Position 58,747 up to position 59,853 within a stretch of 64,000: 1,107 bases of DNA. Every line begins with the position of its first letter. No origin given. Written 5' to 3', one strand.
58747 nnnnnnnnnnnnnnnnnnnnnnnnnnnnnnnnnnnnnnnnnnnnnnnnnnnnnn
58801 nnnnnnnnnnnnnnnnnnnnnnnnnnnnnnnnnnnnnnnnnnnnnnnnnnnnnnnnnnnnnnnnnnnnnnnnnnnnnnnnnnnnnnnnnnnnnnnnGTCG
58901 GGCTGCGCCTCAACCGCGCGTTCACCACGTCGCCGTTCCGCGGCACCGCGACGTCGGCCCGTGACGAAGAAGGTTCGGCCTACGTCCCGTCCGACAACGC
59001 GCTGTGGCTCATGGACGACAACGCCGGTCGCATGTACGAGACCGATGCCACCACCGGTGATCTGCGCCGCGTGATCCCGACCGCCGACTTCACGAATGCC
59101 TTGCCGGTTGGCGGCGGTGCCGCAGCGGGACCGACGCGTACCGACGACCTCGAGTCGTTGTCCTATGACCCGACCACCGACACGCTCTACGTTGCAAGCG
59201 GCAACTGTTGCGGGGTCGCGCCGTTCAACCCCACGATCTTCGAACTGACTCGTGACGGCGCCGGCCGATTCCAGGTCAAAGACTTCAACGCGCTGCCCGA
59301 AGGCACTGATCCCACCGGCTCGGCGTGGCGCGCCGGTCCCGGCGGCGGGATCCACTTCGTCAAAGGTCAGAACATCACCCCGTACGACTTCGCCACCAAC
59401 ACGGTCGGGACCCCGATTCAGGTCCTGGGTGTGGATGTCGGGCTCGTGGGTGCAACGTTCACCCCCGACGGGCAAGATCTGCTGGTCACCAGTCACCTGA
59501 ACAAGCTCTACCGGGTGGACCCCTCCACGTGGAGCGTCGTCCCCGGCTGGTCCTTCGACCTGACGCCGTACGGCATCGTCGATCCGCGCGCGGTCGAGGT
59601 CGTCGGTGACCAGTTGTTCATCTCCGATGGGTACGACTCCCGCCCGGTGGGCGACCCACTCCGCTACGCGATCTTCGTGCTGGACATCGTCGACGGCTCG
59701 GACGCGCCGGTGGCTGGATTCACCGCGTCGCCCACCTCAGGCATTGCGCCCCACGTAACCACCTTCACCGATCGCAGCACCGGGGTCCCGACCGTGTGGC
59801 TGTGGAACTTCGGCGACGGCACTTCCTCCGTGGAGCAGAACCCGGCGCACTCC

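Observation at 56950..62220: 1756-aa secreted protein made of three diverged tandem copies of a [beta-rich module + PKD + DNRLRE-like] unit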

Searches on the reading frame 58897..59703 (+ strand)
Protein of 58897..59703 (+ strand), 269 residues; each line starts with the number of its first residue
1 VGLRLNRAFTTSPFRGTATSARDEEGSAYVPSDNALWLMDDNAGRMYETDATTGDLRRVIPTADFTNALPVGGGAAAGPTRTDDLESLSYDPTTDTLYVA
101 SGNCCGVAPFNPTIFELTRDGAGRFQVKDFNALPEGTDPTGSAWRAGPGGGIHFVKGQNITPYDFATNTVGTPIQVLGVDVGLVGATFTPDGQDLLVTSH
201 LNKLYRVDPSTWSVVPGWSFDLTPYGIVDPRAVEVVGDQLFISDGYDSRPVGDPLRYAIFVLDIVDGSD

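Call 10: find_homologous_proteins(query=window:58897-59703:+)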
Query window:58897-59703:+ (269 aa): 28 proteins with E <= 0.001 among 3172 candidates.
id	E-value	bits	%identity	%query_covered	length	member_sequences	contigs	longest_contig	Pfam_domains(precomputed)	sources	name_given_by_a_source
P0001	5.4e-89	316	57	98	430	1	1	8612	PF00801.27,PF18911.7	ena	-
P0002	3.4e-72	261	50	97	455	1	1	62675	PF02018.24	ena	-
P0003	6.0e-68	247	47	98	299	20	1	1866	-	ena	-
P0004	9.2e-67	243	48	98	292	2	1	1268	PF13449.13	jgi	jgi:hypothetical protein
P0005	3.7e-66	241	48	94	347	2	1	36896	-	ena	-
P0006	6.3e-64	234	47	97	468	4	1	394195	-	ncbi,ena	-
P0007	2.2e-63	232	46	97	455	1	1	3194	PF02018.24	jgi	jgi:hypothetical protein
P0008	2.8e-63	232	46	97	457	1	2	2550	-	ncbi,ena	-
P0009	1.4e-62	230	46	99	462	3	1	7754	PF00801.27,PF24517.3,PF18911.7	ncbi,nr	ncbi:MAG: PKD domain-containing protein, partial [Acidimicrobiia bacterium]|nr:PKD domain-containing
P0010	5.4e-62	228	50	81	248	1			-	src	-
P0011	1.3e-61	227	61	64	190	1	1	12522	-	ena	-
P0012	1.1e-60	223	44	97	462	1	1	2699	-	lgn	-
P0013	8.1e-59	217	46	97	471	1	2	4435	-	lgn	-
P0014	3.5e-58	215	43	97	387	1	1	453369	-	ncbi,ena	-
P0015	4.2e-58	215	52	77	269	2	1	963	PF13449.13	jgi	-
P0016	9.3e-58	214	43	98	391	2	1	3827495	-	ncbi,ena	-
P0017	6.6e-57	211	43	97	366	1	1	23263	PF00801.27,PF13449.13,PF18911.7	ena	-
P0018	5.8e-54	201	65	57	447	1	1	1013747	PF00801.27,PF18911.7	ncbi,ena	-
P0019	4.6e-53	198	42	94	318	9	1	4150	PF13449.13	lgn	-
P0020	6.5e-51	191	42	90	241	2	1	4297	PF13449.13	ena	-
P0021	3.5e-49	186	39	94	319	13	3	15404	PF13449.13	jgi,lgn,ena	-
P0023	4.9e-48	182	39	99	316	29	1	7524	-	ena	-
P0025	3.5e-45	173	38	90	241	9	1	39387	-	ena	-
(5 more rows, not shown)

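Call 21: predict_structure(alignment_id=A2)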
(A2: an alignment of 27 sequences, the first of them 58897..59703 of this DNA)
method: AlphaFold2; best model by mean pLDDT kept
length: 269 residues; sequences in the alignment: 27
mean_pLDDT: 94.6   pTM: 0.92
mean pLDDT of the five models: 94.6, 94.0, 94.1, 93.7, 92.7
residues with pLDDT >= 90: 246; 70-90: 16; 50-70: 5; < 50: 2
segments of 3 or more residues with pLDDT < 50: none
pLDDT, mean of each block of 10 residues (from residue 1): 96 95 95 97 95 98 98 95 94 97 74 97 97 94 94 97 97 96 96 97 97 97 97 96 95 93 80
secondary structure, 60 per line:
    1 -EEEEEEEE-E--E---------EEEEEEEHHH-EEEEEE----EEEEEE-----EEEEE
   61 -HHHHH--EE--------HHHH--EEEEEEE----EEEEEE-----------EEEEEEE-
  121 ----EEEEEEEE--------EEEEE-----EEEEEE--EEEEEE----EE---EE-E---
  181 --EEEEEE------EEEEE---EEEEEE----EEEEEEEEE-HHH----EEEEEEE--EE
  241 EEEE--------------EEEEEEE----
elements in order: E2-9 E24-30 E35-40 E45-50 E56-60 H62-66 H79-82 E85-91 E96-101 E113-119 E125-132 E141-145 E151-156 E159-164 E183-188 E195-199 E203-208 E213-221 E230-236 E239-244 E259-265
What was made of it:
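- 58897..59703 (+): Propeller head 2. The pentad is intact (D23 58963-65, E25 58969-71, D41 59017-19, D84 59146-48, E86 59152-54) and the CC pair lies at 59206-59211. It carries R116E and Q131N. AlphaFold model, pLDDT 94.6 (call 21).
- On SGL / SMP30-type Ca-dependent lactonases (PF08450): The DSSP string of the model groups into five blades (call 21).
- Its DSSP string shows about 20 strands that group as five four-stranded blades, closed by the N-terminal strand (call 21). That is the face where propeller enzymes carry their active site (inference from call 21).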

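Call 24: fold_search(model_id=the predicted structure, library=pdb)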
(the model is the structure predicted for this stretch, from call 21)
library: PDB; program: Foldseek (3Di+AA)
matches with E <= 10: 1916; with E <= 0.001: 1629
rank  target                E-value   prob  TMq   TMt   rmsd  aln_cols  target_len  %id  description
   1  9m58_B                4.6e-10  1.00  0.52  0.38   5.3       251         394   20  Cu/Zn-superoxide dismutase from Deinococcus radiodurans (Calcium-free) (released 2025-09-24)
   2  8ge4_B                8.7e-10  1.00  0.48  0.41   9.1       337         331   12  CryoEM structure of beta-2-adrenergic receptor in complex with nucleotide-free Gs heterotrimer (#5 of 20) (released 2024-03-06)
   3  9m58_A                9.7e-10  1.00  0.51  0.37   5.7       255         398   21  Cu/Zn-superoxide dismutase from Deinococcus radiodurans (Calcium-free) (released 2025-09-24)
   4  8id8_B                2.0e-09  1.00  0.52  0.44   7.0       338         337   12  Cryo-EM structure of the TUG891 bound GPR120-Gi complex (released 2023-03-15)
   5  4j73_A                2.1e-09  1.00  0.48  0.44  10.2       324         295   13  Crystal structure of beta'-COP/p25 complex (released 2013-03-27)
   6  9m59_A                3.5e-09  1.00  0.58  0.38   6.4       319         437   18  Cu/Zn-superoxide dismutase from Deinococcus radiodurans (Calcium-bound) (released 2025-09-24)
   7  8wca_B                3.7e-09  1.00  0.45  0.39   6.9       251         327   15  Cryo-EM structure of the PEA-bound hTAAR1-Gs complex (released 2023-12-27)
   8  3sn6_B                4.2e-09  1.00  0.48  0.40   6.6       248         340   14  Crystal structure of the beta2 adrenergic receptor-Gs protein complex (released 2011-07-20)
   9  9j87_C                4.4e-09  1.00  0.53  0.45   7.1       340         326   12  Structure of Receptor (released 2026-02-25)
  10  8unw_B                4.6e-09  1.00  0.51  0.43   7.8       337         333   12  CryoEM structure of beta-2-adrenergic receptor in complex with GTP-bound Gs heterotrimer (Class L) (released 2024-03-06)
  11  8gfv_B                4.6e-09  1.00  0.45  0.38   9.0       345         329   11  CryoEM structure of beta-2-adrenergic receptor in complex with GTP-bound Gs heterotrimer (transition intermediate #1 o (released 2024-03-06)
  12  5d9d                  5.2e-09  1.00  0.60  0.54   7.5       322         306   11  Luciferin-regenerating enzyme solved by SAD using synchrotron radiation at room temperature (released 2015-09-23)
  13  4j82_B                5.2e-09  1.00  0.49  0.45  10.0       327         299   12  Crystal structure of beta'-COP/Insig-2 complex (released 2013-03-27)
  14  8unz_B                5.7e-09  1.00  0.46  0.38   7.0       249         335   11  CryoEM structure of beta-2-adrenergic receptor in complex with GTP-bound Gs heterotrimer (Class O) (released 2024-03-06)
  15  9d0a_B                6.1e-09  1.00  0.48  0.44   6.6       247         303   12  CryoEM structure of PAR2 with endogenous tethered ligand. (released 2025-05-07)
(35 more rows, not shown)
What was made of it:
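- On SGL / SMP30-type Ca-dependent lactonases (PF08450): TM is 0.5-0.6 (call 24).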

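Call 25: search_protein_families(library=pfam, alignment_id=A3, max_evalue=1)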
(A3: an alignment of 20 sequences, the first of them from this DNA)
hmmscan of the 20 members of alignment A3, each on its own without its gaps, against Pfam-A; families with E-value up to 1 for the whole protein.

A. member 1, seq(269 aa): 2 families
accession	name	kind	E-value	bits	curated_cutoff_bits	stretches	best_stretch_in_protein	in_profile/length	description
PF21959.2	DUF6923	-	0.095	12.9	27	1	10-66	118-173/234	Repeat of unknown function (DUF6923)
PF02470.25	MlaD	-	0.12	13.1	25.1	1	170-203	17-51/81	MlaD protein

B. families by the number of members that match (of 20 scanned): 14 families
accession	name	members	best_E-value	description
PF13449.12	Phytase-like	14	6e-06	Esterase-like activity of phytase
PF21959.2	DUF6923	10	0.00033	Repeat of unknown function (DUF6923)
PF08450.18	SGL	5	0.0091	SMP-30/Gluconolactonase/LRE-like region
PF14339.12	DUF4394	4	0.00016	Domain of unknown function (DUF4394)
PF22000.2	DUF6929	4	0.00077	Family of unknown function (DUF6929)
PF06977.17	SdiA-regulated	2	0.071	SdiA-regulated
PF25174.1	Beta-prop_THOC3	2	0.078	THOC3 beta-propeller domain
PF13964.12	Kelch_6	1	0.043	Kelch motif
PF04525.18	LOR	1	0.1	LURP-one-related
PF24681.1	Kelch_KLHDC2_KLHL20_DRC7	1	0.11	KLHDC2/KLHL20/DRC7 Kelch-repeats domain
PF02470.25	MlaD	1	0.12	MlaD protein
PF12667.13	NigD_N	1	0.13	NigD-like N-terminal OB domain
PF24817.1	WD40_WDHD1_1st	1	0.16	WDHD1 first WD40 domain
PF00107.32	ADH_zinc_N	1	0.22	Zinc-binding dehydrogenase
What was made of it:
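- On SGL / SMP30-type Ca-dependent lactonases (PF08450): Pfam SGL hits appear in 5 of 20 members, at E>=0.009 (call 25).
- Closest known: SGL-type Ca-dependent propeller hydrolases. Different: Pfam SGL hits are marginal (5 of 20 members, best E 0.009; call 25).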

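Call 30: search_protein_representatives(alignment_id=A3)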
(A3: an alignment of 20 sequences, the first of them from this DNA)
Query: 20 sequences, 266 profile positions. Proteins with E-value up to 0.001 (for the whole library): 1303; up to 1e-10: 345; up to 1e-30: 177. The best 150 are listed.
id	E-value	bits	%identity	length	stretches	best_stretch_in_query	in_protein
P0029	0.0e+00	1094.0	-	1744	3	3-264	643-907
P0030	3.9e-289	970.6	-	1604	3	1-264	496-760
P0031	6.4e-120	415.8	-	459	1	1-264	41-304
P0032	1.6e-117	407.9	-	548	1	1-263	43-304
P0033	7.2e-116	402.5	-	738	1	1-262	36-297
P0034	3.1e-114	397.1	-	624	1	1-262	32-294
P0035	4.6e-114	396.6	-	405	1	1-264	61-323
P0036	1.7e-112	391.5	-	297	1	1-262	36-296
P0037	2.4e-110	384.4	-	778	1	2-261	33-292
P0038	2.2e-108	377.9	-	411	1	1-260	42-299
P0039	1.3e-107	375.4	-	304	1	1-263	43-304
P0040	1.5e-106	372.0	-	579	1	1-264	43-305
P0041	2.6e-106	371.2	-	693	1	1-262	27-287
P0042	4.5e-106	370.4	-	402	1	1-262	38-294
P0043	5.2e-106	370.2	-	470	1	3-263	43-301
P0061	2.1e-95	335.4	-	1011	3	18-264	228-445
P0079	1.6e-80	286.6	-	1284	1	3-264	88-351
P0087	1.8e-77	276.6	-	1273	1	3-261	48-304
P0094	3.0e-75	269.3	-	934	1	2-263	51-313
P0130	2.7e-57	210.4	-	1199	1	1-263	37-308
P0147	1.4e-50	188.4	-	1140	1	1-263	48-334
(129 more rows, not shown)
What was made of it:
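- The propeller almost always sits directly after the signal peptide (call 30).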

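Call 34: search_protein_families(library=pfam, alignment_id=A4, max_evalue=0.00001)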
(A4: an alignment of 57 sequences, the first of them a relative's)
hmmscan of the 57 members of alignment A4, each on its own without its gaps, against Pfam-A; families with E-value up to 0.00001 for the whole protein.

A. member 1, P0031 (459 aa): 1 family
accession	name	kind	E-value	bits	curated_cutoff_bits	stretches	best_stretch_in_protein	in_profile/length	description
PF02018.23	CBM_4_9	-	4.6e-08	33.9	25.9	1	309-439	2-130/136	Carbohydrate binding domain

B. families by the number of members that match (of 57 scanned): 28 families (the first 25 are shown)
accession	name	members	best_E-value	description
PF18911.6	PKD_4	38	4.2e-114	PKD domain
PF00801.26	PKD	34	1.9e-86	PKD domain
PF24517.2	CBM96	14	1.3e-63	Carbohydrate-binding module family 96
PF18981.6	InlK_D3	10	2e-19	Internalin K domain (D3/D4)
PF13449.12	Phytase-like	10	1.1e-09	Esterase-like activity of phytase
PF02018.23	CBM_4_9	6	2e-10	Carbohydrate binding domain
PF22352.2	K319L-like_PKD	4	7.7e-26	K319L-like, PKD domain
PF00353.25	HemolysinCabind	3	2.1e-24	RTX calcium-binding nonapeptide repeat (4 copies)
PF16403.11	Bact_surface_Ig-like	3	2.9e-19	Bacterial surface protein, Ig-like domain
PF17963.7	Big_9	2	3.3e-37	Bacterial Ig domain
PF13205.12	Big_5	2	7.1e-22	Bacterial Ig-like domain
PF00041.27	fn3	2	5.2e-15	Fibronectin type III domain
PF08329.16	ChitinaseA_N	2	5.8e-10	Chitinase A, N-terminal domain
PF01839.29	FG-GAP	1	8.8e-46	FG-GAP repeat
PF17892.7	Cadherin_5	1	6.4e-27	Cadherin-like domain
PF06977.17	SdiA-regulated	1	1.6e-14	SdiA-regulated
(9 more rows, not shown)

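Call 38: search_solved_structures(query=A3, max_evalue=10)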
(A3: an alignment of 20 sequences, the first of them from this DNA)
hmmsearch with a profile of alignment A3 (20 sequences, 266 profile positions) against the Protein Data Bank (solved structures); distinct sequences matched with E-value up to 10: 6.
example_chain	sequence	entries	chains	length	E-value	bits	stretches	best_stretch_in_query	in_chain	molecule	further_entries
1l0q_A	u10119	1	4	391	3.9e-11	45.9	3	132-224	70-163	Surface layer protein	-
3tc9_A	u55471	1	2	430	0.057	15.9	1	108-209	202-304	Hypothetical hydrolase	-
3pbp_A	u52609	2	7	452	0.2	14.1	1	148-212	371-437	Nucleoporin NUP82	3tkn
1nr0_A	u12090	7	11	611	0.28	13.6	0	153-209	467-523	Actin interacting protein 1 | Actin-interacting protein 1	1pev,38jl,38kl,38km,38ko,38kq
9h2q_B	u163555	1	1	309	0.86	12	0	154-216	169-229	Autophagy-related protein 16-1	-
7n9f_u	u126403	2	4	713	1.4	11.4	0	148-212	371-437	Nucleoporin NUP82 | Nup82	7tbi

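Call 44: find_encoding_contigs(protein=P0006, flank=8000, max_places=2)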
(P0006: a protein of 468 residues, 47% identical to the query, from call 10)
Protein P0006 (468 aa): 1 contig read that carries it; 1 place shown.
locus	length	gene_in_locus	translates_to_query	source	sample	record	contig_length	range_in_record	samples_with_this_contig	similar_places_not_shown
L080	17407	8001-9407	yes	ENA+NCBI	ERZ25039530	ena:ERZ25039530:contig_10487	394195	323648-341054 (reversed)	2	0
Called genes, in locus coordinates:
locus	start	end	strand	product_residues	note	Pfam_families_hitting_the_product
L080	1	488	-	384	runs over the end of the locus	PF02515:CoA_transf_3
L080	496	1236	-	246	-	PF28507:Rv1828_C (faint), PF00376:MerR (weak), PF13411:MerR_1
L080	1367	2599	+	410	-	PF00108:Thiolase_N, PF02803:Thiolase_C, PF22691:Thiolase_C_1 (weak)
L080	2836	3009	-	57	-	-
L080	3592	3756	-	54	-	-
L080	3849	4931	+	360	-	PF02737:3HCDH_N, PF00725:3HCDH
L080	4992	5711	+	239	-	PF00005:ABC_tran, PF13304:AAA_21 (faint)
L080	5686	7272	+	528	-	-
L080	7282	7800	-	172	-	-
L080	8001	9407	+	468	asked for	-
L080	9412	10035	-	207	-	PF00440:TetR_N (weak)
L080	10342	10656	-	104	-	-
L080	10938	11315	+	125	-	PF00441:Acyl-CoA_dh_1, PF08028:Acyl-CoA_dh_2 (weak)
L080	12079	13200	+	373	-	PF01636:APH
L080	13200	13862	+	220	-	PF00300:His_Phos_1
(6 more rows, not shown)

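Call 45: find_encoding_contigs(protein=P0025, flank=8000, max_places=2)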
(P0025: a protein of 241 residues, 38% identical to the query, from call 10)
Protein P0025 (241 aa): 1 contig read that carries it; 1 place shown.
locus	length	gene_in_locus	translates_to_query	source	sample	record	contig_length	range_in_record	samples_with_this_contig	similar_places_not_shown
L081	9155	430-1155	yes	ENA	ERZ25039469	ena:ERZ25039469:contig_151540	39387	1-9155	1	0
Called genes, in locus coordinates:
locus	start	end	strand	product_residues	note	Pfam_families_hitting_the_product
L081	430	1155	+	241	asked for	-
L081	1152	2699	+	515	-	PF00149:Metallophos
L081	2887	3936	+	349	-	-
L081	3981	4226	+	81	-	-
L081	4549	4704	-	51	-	-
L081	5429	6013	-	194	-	PF00082:Peptidase_S8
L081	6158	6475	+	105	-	PF04237:YjbR (weak)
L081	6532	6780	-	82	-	PF00027:cNMP_binding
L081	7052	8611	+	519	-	PF00171:Aldedh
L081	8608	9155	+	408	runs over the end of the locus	PF01979:Amidohydro_1, PF07969:Amidohydro_3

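Call 46: find_encoding_contigs(protein=P0002, flank=8000, max_places=2)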
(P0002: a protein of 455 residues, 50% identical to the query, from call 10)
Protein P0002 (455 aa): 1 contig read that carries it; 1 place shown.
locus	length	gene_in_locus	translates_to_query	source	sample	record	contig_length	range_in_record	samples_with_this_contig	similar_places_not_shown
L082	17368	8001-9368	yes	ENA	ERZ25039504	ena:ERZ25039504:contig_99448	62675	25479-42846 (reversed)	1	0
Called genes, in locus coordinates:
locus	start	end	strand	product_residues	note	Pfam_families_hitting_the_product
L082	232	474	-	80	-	-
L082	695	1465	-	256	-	-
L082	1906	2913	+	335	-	-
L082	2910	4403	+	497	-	PF02223:Thymidylate_kin (faint)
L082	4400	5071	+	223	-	PF13238:AAA_18 (faint), PF13671:AAA_33 (faint)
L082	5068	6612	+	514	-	-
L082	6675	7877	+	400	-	PF04932:Wzy_C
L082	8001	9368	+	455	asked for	PF02018:CBM_4_9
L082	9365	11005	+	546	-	PF04616:Glyco_hydro_43 (faint), PF24793:GINT1_N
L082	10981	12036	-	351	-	PF03721:UDPG_MGDP_dh_N, PF00984:UDPG_MGDP_dh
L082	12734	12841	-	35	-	-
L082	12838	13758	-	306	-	-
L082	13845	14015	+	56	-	PF02397:Bac_transf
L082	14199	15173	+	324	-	-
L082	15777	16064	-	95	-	-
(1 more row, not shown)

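Call 47: find_encoding_contigs(protein=P0005, flank=8000, max_places=2)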
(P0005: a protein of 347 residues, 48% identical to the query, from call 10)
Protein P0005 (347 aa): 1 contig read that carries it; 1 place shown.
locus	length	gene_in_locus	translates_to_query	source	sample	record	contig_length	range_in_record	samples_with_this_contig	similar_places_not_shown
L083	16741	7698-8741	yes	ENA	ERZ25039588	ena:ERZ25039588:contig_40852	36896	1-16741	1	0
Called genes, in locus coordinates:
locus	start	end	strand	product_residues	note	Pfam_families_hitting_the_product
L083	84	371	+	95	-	PF14117:DUF4287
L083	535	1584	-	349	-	-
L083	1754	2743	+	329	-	-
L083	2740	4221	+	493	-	-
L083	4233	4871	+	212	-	-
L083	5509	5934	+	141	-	-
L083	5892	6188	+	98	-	-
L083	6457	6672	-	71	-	-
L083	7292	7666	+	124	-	-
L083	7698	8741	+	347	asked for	-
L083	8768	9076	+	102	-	-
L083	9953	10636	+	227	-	PF24793:GINT1_N, PF04616:Glyco_hydro_43 (weak)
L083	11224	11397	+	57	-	-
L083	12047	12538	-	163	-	-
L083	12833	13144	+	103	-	PF02397:Bac_transf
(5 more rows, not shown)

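Call 48: find_encoding_contigs(protein=P0014, flank=8000, max_places=2)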
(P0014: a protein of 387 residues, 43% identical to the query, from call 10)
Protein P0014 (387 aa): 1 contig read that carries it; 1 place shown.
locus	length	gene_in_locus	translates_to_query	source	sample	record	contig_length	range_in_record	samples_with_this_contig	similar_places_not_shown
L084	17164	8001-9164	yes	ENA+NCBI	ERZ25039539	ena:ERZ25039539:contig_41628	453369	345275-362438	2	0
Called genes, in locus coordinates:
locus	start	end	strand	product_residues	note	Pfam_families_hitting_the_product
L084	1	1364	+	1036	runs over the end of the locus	PF03841:SelA, PF00009:GTP_EFTU, PF01926:MMR_HSR1 (weak), PF03144:GTP_EFTU_D2 (faint), PF25461:Beta-barrel_SelB, PF09107:WHD_3rd_SelB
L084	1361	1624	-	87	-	PF02467:Whib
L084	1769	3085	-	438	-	PF24961:NfeD_membrane, PF01957:NfeD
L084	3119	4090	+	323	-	PF01656:CbiA, PF02374:ArsA_ATPase, PF10609:ParA (weak), PF13614:AAA_31 (weak)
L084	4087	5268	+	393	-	PF02374:ArsA_ATPase, PF10609:ParA (faint), PF13614:AAA_31, PF01656:CbiA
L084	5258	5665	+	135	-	PF00072:Response_reg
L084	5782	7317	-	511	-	PF03160:Calx-beta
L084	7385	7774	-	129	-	-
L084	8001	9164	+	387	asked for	-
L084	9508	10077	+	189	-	PF00497:SBP_bac_3, PF10613:Lig_chan-Glu_bd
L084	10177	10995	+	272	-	PF00528:BPD_transp_1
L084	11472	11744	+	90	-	PF13304:AAA_21 (weak)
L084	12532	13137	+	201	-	PF02353:CMAS, PF08241:Methyltransf_11 (weak), PF08242:Methyltransf_12, PF13489:Methyltransf_23 (faint), PF13649:Methyltransf_25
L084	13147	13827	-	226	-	PF01738:DLH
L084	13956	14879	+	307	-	PF00561:Abhydrolase_1, PF12146:Hydrolase_4, PF12697:Abhydrolase_6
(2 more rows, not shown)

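Call 49: find_encoding_contigs(protein=P0017, flank=8000, max_places=2)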
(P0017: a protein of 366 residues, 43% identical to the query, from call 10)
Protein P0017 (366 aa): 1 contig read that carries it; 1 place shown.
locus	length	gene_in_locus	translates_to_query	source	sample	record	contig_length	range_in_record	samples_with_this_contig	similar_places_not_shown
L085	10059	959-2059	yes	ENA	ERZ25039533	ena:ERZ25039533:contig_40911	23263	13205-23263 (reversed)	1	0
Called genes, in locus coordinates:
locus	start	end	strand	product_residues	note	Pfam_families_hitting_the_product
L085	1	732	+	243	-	?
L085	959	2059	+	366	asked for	PF13449:Phytase-like (faint), PF18911:PKD_4, PF00801:PKD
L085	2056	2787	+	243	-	PF18911:PKD_4, PF00801:PKD, PF24517:CBM96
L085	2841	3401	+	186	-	PF06224:AlkZ-like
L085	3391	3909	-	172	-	PF02018:CBM_4_9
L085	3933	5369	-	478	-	-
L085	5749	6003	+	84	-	-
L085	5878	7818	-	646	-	PF00149:Metallophos (weak), PF22352:K319L-like_PKD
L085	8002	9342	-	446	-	PF03446:NAD_binding_2 (faint), PF03721:UDPG_MGDP_dh_N, PF00984:UDPG_MGDP_dh, PF03720:UDPG_MGDP_dh_C (weak)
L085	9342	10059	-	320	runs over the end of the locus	PF00106:adh_short (weak), PF01073:3Beta_HSD, PF01370:Epimerase, PF02719:Polysacc_synt_2, PF04321:RmlD_sub_bind, PF07993:NAD_binding_4 (faint), PF16363:GDP_Man_Dehyd, PF13460:NAD_binding_10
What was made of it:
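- Gene context: in two independent contexts, family members sit beside polysaccharide-synthesis genes (Wzy_C, UDP-glucose dehydrogenase, Bac_transf, an epimerase) (call 46, 47, 49).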
